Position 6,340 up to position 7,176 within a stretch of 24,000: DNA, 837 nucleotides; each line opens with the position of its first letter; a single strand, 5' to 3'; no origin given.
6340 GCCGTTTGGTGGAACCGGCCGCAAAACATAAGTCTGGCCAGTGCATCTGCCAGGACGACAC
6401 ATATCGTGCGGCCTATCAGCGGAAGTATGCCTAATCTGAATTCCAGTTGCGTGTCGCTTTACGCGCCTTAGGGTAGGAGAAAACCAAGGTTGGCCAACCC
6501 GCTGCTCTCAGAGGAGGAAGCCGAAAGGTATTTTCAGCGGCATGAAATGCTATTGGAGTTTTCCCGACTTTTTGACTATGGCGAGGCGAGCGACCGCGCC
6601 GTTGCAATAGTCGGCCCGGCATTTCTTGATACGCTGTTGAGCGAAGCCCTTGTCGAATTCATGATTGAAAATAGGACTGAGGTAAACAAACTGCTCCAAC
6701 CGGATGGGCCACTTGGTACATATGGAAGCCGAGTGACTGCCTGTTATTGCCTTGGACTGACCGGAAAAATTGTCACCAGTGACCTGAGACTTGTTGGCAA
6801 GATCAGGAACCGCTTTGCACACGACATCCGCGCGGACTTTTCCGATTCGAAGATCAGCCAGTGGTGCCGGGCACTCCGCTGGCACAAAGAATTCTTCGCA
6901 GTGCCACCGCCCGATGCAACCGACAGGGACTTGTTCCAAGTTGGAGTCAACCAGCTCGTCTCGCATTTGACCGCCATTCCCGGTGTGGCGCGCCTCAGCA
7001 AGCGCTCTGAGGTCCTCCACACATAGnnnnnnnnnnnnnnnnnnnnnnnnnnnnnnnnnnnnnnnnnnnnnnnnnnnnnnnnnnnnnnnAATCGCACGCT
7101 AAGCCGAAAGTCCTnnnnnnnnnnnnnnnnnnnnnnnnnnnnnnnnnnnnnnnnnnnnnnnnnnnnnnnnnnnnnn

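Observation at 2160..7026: WYL-controlled bacterial ubiquitin-like conjugation (Bil-type) operon with a fifth, HEPN gene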

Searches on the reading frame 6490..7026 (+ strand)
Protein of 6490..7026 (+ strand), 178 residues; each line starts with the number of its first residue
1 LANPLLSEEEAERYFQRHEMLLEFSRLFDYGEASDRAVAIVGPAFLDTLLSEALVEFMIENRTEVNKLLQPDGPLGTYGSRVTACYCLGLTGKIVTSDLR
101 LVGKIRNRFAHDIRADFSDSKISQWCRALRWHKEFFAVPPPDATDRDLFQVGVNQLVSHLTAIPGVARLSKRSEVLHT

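Call 3: search_protein_families(library=pfam, proteins=[window:6490-7026:+], max_evalue=0.01)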
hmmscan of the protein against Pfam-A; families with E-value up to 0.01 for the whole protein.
window:6490-7026:+ (178 aa): 1 family
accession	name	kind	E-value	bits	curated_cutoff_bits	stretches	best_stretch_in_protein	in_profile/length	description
PF05068.17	MtlR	-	3.3e-05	24.3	25.2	1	63-141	47-126/165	Mannitol repressor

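Call 4: search_protein_families(library=padloc, proteins=[window:6490-7026:+], max_evalue=0.01)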
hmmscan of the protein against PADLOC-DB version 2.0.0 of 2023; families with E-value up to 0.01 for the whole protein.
window:6490-7026:+ (178 aa): 0 families

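Call 8: search_protein_families(library=ncbifam, proteins=[window:6490-7026:+], max_evalue=0.01)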
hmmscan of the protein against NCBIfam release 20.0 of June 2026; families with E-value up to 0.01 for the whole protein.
window:6490-7026:+ (178 aa): 1 family
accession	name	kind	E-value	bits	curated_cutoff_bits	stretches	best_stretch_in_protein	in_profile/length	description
NF008234.1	PRK11001.1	subfamily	3.6e-06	27.1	149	1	64-150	48-139/170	MltR family transcriptional regulator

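Call 11: search_solved_structures(query=window:6490-7026:+, max_evalue=10, show_alignments=2)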
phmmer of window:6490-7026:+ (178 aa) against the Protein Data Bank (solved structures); distinct sequences matched with E-value up to 10: 2.
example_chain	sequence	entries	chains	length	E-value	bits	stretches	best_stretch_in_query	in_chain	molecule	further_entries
6kcr_A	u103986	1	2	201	0.026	17.9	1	64-141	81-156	Mannitol operon repressor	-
3brj_A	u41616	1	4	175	0.033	17.5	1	62-138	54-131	Mannitol operon repressor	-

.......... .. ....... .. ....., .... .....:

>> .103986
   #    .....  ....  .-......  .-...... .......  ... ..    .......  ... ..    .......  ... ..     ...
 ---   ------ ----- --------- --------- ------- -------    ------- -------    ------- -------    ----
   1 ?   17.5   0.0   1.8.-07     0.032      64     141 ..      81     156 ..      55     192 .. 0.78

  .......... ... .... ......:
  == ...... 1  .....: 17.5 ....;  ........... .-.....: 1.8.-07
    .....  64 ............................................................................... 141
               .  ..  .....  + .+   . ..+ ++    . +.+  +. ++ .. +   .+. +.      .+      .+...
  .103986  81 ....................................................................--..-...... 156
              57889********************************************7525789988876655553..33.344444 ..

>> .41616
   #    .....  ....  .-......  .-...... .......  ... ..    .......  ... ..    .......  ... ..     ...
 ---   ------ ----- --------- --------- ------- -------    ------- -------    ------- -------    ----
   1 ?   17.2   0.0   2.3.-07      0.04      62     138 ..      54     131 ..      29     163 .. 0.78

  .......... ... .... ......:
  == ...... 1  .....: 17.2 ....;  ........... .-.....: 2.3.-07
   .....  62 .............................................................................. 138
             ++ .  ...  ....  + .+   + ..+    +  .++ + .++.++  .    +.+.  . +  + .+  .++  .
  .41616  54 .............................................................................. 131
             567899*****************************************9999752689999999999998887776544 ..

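Call 23: find_homologous_proteins(query=window:6490-7026:+, max_evalue=0.001)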
Query window:6490-7026:+ (178 aa): 454 proteins with E <= 0.001 among 539 candidates; the best 120 are listed.
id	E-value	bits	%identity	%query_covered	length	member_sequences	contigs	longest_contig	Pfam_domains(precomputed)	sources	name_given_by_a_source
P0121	2.9e-101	355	89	100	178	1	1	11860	PF05068.18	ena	-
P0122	2.1e-98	345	88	100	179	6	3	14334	PF05068.18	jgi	jgi:hypothetical protein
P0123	4.2e-94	331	83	97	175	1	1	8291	PF05068.18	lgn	-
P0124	3.2e-93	329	92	89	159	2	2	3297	PF05068.18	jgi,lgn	-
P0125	3.0e-91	322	83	98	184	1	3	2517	PF05068.18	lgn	-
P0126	4.8e-91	321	80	99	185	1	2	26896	-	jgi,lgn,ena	jgi:DNA-binding MltR family transcriptional regulator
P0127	1.4e-90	320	81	97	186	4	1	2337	-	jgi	jgi:DNA-binding MltR family transcriptional regulator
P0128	1.6e-89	316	80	99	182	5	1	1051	PF05068.18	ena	-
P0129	3.7e-89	315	79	99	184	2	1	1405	PF05068.18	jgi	jgi:DNA-binding MltR family transcriptional regulator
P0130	7.9e-89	314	81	97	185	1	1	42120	PF05068.18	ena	-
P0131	1.3e-88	314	81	96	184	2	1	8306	-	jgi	jgi:DNA-binding MltR family transcriptional regulator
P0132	2.8e-88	312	81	98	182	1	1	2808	PF05068.18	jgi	jgi:DNA-binding MltR family transcriptional regulator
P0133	6.0e-88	311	79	96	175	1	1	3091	-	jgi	jgi:DNA-binding MltR family transcriptional regulator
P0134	6.3e-88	311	76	100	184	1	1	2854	-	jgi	jgi:DNA-binding MltR family transcriptional regulator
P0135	1.5e-87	310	79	99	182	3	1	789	PF05068.18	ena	-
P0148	7.5e-85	301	76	98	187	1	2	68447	PF05068.18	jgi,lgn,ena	-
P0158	3.1e-81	289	73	99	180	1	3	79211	PF05068.18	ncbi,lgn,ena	-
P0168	1.7e-78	281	73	99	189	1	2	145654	PF05068.18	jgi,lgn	-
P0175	9.3e-76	272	71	96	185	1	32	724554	PF05068.18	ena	-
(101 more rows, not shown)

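Call 24: find_encoding_contigs(protein=P0175, flank=6000, max_places=5)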
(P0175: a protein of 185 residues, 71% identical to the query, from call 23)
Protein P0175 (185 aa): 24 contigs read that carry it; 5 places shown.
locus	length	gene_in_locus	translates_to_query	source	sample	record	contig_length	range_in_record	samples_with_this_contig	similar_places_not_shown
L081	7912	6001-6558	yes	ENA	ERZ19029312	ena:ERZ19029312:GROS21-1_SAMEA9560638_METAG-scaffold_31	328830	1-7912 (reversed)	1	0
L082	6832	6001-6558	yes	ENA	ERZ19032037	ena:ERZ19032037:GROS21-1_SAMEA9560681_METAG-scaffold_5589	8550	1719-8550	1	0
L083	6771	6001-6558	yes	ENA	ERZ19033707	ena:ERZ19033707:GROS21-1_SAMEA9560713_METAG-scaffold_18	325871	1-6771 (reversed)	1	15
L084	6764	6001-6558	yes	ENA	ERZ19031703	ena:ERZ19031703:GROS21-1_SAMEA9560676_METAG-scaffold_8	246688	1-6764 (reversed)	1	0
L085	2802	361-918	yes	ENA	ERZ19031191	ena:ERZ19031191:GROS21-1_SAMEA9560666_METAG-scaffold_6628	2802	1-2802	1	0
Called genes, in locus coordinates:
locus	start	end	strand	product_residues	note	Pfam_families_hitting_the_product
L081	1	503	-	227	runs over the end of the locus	PF13432:TPR_16 (faint), PF21033:RMD1-3, PF13428:TPR_14 (faint), PF00515:TPR_1 (faint), PF07719:TPR_2 (faint), PF13414:TPR_11, PF14559:TPR_19 (weak), PF13431:TPR_17 (weak), +1 more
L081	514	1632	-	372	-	PF05977:MFS_3, PF07690:MFS_1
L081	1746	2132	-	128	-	PF00903:Glyoxalase, PF13669:Glyoxalase_4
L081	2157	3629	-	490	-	PF00089:Trypsin, PF13365:Trypsin_2, PF00595:PDZ (weak), PF12812:PDZ_1 (faint), PF13180:PDZ_2, PF17820:PDZ_6 (faint), PF13180:PDZ_2 (weak)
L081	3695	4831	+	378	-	-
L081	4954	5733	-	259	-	-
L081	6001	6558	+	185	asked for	PF05068:MtlR (weak)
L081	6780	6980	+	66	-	-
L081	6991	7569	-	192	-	-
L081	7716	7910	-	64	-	?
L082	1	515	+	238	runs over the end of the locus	-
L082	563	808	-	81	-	-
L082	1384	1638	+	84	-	PF12728:HTH_17 (weak)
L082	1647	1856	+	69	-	-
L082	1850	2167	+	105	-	-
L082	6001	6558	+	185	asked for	PF05068:MtlR (weak)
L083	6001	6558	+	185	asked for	PF05068:MtlR (weak)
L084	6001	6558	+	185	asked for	PF05068:MtlR (weak)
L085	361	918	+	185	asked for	PF05068:MtlR (weak)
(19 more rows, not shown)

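Call 25: find_encoding_contigs(protein=P0168, flank=6000, max_places=3)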
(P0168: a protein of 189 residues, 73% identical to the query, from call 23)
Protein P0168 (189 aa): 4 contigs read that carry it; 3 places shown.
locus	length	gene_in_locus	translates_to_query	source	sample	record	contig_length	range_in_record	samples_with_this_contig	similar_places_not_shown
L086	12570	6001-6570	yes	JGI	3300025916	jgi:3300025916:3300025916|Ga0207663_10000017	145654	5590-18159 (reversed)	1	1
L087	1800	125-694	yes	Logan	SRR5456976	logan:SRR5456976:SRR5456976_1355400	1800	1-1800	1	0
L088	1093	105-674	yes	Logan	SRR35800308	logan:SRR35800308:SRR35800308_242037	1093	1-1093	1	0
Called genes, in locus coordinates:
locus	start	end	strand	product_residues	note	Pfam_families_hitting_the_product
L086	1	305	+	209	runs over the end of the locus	PF00440:TetR_N, PF08359:TetR_C_4, PF16295:TetR_C_10 (weak), PF17932:TetR_C_24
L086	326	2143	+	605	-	PF00501:AMP-binding, PF23562:AMP-binding_C_3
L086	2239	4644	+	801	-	PF02737:3HCDH_N, PF00725:3HCDH, PF00378:ECH_1, PF16113:ECH_2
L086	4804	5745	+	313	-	PF10387:DUF2442, PF08843:AbiEii (faint)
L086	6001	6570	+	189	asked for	PF05068:MtlR (weak)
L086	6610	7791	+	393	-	PF00108:Thiolase_N, PF02803:Thiolase_C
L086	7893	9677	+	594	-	PF02771:Acyl-CoA_dh_N, PF02770:Acyl-CoA_dh_M, PF00441:Acyl-CoA_dh_1, PF08028:Acyl-CoA_dh_2, PF22924:ACOX_C_alpha1, PF21263:Acyl-CoA-dh_C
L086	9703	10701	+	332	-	PF00753:Lactamase_B, PF23023:Anti-Pycsar_Apyc1 (weak)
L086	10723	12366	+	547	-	PF00501:AMP-binding, PF13193:AMP-binding_C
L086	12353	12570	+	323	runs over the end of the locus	-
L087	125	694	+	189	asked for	PF05068:MtlR (weak)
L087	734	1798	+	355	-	?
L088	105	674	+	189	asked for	PF05068:MtlR (weak)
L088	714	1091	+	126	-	?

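Call 26: find_encoding_contigs(protein=P0130, flank=6000, max_places=3)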
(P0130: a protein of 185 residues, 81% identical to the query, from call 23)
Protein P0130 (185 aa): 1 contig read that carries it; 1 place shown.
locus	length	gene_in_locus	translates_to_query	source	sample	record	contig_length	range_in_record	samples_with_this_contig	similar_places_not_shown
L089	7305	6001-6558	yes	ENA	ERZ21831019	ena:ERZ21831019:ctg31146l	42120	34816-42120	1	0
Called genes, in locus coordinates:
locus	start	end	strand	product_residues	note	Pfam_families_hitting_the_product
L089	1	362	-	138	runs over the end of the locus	PF19570:DUF6088 (weak)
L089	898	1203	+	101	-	-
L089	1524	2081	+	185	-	PF01656:CbiA, PF09140:MipZ (faint), PF10609:ParA, PF13614:AAA_31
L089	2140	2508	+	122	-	-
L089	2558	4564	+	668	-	PF13588:HSDR_N_2, PF02384:N6_Mtase, PF01170:UPF0020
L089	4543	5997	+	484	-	-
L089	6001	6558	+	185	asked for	PF05068:MtlR (weak)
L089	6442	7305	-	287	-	?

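Call 46: search_protein_representatives(protein=window:6490-7026:+)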
Query: 178 residues. Proteins with E-value up to 0.001 (for the whole library): 5497; up to 1e-10: 677; up to 1e-30: 15. The best 150 are listed.
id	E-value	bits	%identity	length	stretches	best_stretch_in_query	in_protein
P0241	6.1e-57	208.7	75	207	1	6-133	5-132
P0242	8.1e-54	198.6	53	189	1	6-172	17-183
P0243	6.0e-46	173.0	69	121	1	58-175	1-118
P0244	3.3e-39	151.0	53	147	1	6-134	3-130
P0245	7.0e-37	143.4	70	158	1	3-107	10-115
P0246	2.2e-36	141.8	68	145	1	6-103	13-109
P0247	1.1e-34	136.3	45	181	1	16-172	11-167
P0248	2.0e-34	135.4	53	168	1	19-147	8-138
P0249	2.9e-34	134.9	69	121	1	79-177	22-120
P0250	1.8e-33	132.4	62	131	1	6-104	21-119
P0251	3.0e-32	128.3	52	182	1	9-128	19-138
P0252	8.8e-32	126.8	39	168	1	14-173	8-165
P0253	2.5e-31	125.3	42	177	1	7-172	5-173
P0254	4.1e-31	124.7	40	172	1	12-172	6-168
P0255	5.1e-31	124.4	45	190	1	7-172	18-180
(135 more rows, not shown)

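Call 50: predict_structure(alignment_id=A2)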
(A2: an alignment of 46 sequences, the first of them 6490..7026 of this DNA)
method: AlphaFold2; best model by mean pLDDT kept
length: 178 residues; sequences in the alignment: 46
mean_pLDDT: 91.2   pTM: 0.87
mean pLDDT of the five models: 91.2, 90.8, 90.5, 88.3, 87.1
residues with pLDDT >= 90: 133; 70-90: 38; 50-70: 6; < 50: 1
segments of 3 or more residues with pLDDT < 50: none
pLDDT, mean of each block of 10 residues (from residue 1): 72 93 95 95 97 91 89 94 96 96 97 95 95 74 93 94 89 85
secondary structure, 60 per line:
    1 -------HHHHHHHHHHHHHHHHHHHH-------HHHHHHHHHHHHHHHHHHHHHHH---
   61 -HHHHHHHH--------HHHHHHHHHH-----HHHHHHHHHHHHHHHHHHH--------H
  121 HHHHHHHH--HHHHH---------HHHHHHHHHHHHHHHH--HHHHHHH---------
elements in order: H8-27 H35-57 H62-69 H78-87 H93-111 H120-128 H131-135 H145-160 H163-169

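Call 53: fold_search(model_id=the predicted structure, library=pdb)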
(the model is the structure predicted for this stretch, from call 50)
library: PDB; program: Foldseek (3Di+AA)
matches with E <= 10: 302; with E <= 0.001: 3
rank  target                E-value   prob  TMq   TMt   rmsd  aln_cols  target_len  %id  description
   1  6kcr_C                2.8e-04  1.00  0.58  0.62   5.1       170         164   22  X-ray structure of the MtlR-HPr complex from Escherichia coli (released 2019-10-09)
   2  6kcr_A                6.1e-04  1.00  0.61  0.64   4.0       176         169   20  X-ray structure of the MtlR-HPr complex from Escherichia coli (released 2019-10-09)
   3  3brj_B                8.1e-04  1.00  0.53  0.56   7.1       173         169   20  Crystal structure of mannitol operon repressor (MtlR) from Vibrio parahaemolyticus RIMD 2210633 (released 2008-01-15)
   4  3brj_C                1.8e-03  1.00  0.59  0.63   4.9       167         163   18  Crystal structure of mannitol operon repressor (MtlR) from Vibrio parahaemolyticus RIMD 2210633 (released 2008-01-15)
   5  3brj_D                3.6e-03  1.00  0.55  0.58   8.6       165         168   19  Crystal structure of mannitol operon repressor (MtlR) from Vibrio parahaemolyticus RIMD 2210633 (released 2008-01-15)
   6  3c8g_B                4.6e-03  1.00  0.56  0.60   4.9       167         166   12  Crystal structure of a possible transciptional regulator YggD from Shigella flexneri 2a str. 2457T (released 2008-02-19)
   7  3brj_A                5.0e-03  1.00  0.55  0.58   7.8       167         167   21  Crystal structure of mannitol operon repressor (MtlR) from Vibrio parahaemolyticus RIMD 2210633 (released 2008-01-15)
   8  3c8g_D                5.3e-03  1.00  0.54  0.58   5.2       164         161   15  Crystal structure of a possible transciptional regulator YggD from Shigella flexneri 2a str. 2457T (released 2008-02-19)
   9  3c8g_C                8.2e-03  1.00  0.50  0.53   6.3       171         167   13  Crystal structure of a possible transciptional regulator YggD from Shigella flexneri 2a str. 2457T (released 2008-02-19)
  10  3c8g_A                8.6e-03  1.00  0.56  0.60   7.3       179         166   15  Crystal structure of a possible transciptional regulator YggD from Shigella flexneri 2a str. 2457T (released 2008-02-19)
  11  9oij_A                4.4e-02  1.00  0.48  0.46   9.7       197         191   16  Structure of S. Typhimurium 14028 Gifsy-1 prophage HepS (released 2026-01-28)
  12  9oij_B                8.6e-02  0.99  0.48  0.47   6.9       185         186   14  Structure of S. Typhimurium 14028 Gifsy-1 prophage HepS (released 2026-01-28)
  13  9oik_A                1.0e-01  0.98  0.47  0.40   6.6       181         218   14  Structure of S. Typhimurium 14028 Gifsy-1 prophage HepS bound to bacteriophage lambda J Tail Tip (released 2026-01-28)
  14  7bxo_D                4.8e-01  0.63  0.34  0.41   8.0       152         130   11  Crystal structure of the toxin-antitoxin with AMP-PNP (released 2020-09-30)
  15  7bhb_B                5.3e-01  0.13  0.16  0.14  14.5       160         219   12  Escherichia coli YtfE E159L (released 2021-04-21)
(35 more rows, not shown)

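Call 56: search_solved_structures(query=A2, max_evalue=10, show_alignments=0)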
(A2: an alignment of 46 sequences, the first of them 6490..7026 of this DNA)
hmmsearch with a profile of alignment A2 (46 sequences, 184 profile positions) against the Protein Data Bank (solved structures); distinct sequences matched with E-value up to 10: 2.
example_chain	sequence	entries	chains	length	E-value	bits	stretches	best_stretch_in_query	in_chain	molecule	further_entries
3brj_A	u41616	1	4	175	2.6e-05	27.4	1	55-157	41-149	Mannitol operon repressor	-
6kcr_A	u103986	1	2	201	0.00035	23.7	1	70-135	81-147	Mannitol operon repressor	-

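Call 60: find_encoding_contigs(protein=P0126, flank=7000, max_places=3)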
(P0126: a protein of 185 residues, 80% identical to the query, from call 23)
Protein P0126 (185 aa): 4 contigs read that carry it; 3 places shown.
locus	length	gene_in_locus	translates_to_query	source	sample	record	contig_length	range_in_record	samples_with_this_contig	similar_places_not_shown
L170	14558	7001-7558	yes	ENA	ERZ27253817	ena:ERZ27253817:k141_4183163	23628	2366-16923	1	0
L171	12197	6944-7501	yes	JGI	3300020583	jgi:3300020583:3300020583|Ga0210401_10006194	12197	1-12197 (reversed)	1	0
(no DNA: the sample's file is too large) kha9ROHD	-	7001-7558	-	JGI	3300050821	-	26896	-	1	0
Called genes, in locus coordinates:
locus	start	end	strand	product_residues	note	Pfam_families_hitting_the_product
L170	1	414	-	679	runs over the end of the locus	PF02534:T4SS-DNA_transf, PF10412:TrwB_AAD_bind, PF12696:TraG-D_C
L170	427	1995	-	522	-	PF08401:ArdcN, PF18818:MPTase-PolyVal, PF18790:KfrB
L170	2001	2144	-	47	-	-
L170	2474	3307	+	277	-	-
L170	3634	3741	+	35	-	-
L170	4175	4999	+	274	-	-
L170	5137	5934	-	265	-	-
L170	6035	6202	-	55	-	-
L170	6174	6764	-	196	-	-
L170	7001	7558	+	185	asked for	-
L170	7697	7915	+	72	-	-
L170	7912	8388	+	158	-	-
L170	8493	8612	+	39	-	-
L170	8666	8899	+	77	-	-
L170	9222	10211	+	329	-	-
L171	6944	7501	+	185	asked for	-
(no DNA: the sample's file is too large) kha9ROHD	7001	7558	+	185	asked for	-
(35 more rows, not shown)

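Call 61: find_encoding_contigs(protein=P0123, flank=7000, max_places=2)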
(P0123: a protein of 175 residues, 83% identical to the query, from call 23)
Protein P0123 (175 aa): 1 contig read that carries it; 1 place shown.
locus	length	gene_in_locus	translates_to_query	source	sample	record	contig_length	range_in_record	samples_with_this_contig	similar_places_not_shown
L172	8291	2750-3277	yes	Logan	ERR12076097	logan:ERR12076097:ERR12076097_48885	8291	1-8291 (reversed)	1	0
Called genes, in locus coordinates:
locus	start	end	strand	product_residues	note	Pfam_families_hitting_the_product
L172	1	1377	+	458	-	?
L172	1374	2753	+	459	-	PF01420:Methylase_S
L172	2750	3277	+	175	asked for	PF05068:MtlR (faint)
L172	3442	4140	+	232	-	-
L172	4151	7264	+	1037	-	PF26449:DUF8128, PF01935:DUF87 (weak), PF02534:T4SS-DNA_transf (faint), PF10412:TrwB_AAD_bind (weak), PF12696:TraG-D_C (weak), PF12728:HTH_17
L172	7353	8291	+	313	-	?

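Call 62: find_encoding_contigs(protein=P0148, flank=7000, max_places=2)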
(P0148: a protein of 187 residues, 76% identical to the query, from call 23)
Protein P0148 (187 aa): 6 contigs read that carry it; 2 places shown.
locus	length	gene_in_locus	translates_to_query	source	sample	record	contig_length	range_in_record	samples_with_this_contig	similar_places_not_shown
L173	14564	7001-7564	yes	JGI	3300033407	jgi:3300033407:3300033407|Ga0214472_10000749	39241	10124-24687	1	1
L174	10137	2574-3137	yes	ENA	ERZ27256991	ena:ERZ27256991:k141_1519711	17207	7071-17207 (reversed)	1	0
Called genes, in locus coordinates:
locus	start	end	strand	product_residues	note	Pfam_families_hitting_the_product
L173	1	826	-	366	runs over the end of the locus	PF07690:MFS_1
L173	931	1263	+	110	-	-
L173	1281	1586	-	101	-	PF04972:BON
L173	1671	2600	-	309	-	PF07885:Ion_trans_2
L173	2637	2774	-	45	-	PF00581:Rhodanese (weak)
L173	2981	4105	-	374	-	PF01717:Meth_synt_2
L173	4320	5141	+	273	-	PF12146:Hydrolase_4, PF00561:Abhydrolase_1, PF12697:Abhydrolase_6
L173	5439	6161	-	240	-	PF17645:Amdase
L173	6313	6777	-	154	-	PF13428:TPR_14 (faint), PF13432:TPR_16 (weak), PF13174:TPR_6 (faint), PF12895:ANAPC3 (weak), PF00515:TPR_1 (weak), PF07719:TPR_2 (weak), PF13181:TPR_8 (weak), PF13414:TPR_11, +3 more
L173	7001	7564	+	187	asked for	PF05068:MtlR (weak)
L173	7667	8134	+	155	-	-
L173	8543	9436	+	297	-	-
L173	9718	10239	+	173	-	-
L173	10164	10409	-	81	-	-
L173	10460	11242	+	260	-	PF03741:TerC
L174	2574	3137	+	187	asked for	PF05068:MtlR (weak)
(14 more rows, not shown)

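Call 63: find_encoding_contigs(protein=P0158, flank=7000, max_places=2)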
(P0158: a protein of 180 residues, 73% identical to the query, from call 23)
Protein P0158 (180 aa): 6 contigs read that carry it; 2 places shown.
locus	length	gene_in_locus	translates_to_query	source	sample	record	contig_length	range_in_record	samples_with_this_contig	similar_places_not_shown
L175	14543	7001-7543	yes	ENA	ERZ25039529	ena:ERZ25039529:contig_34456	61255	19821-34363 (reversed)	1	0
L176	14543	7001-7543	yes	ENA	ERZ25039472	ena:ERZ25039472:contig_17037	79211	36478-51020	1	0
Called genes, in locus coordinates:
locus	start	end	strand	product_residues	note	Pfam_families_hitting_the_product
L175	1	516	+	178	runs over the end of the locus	PF01656:CbiA, PF09140:MipZ (faint), PF10609:ParA, PF13614:AAA_31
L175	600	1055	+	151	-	-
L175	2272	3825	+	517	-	PF10134:RPA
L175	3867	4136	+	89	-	-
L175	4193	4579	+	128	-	-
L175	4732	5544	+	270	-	-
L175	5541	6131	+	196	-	-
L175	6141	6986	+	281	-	-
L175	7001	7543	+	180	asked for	PF05068:MtlR (weak)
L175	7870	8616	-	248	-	PF00589:Phage_integrase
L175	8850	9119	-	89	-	-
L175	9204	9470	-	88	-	-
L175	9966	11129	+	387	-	PF00665:rve, PF09299:Mu-transpos_C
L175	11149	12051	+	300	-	PF13191:AAA_16 (faint), PF13401:AAA_22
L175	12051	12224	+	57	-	-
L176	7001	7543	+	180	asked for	PF05068:MtlR (weak)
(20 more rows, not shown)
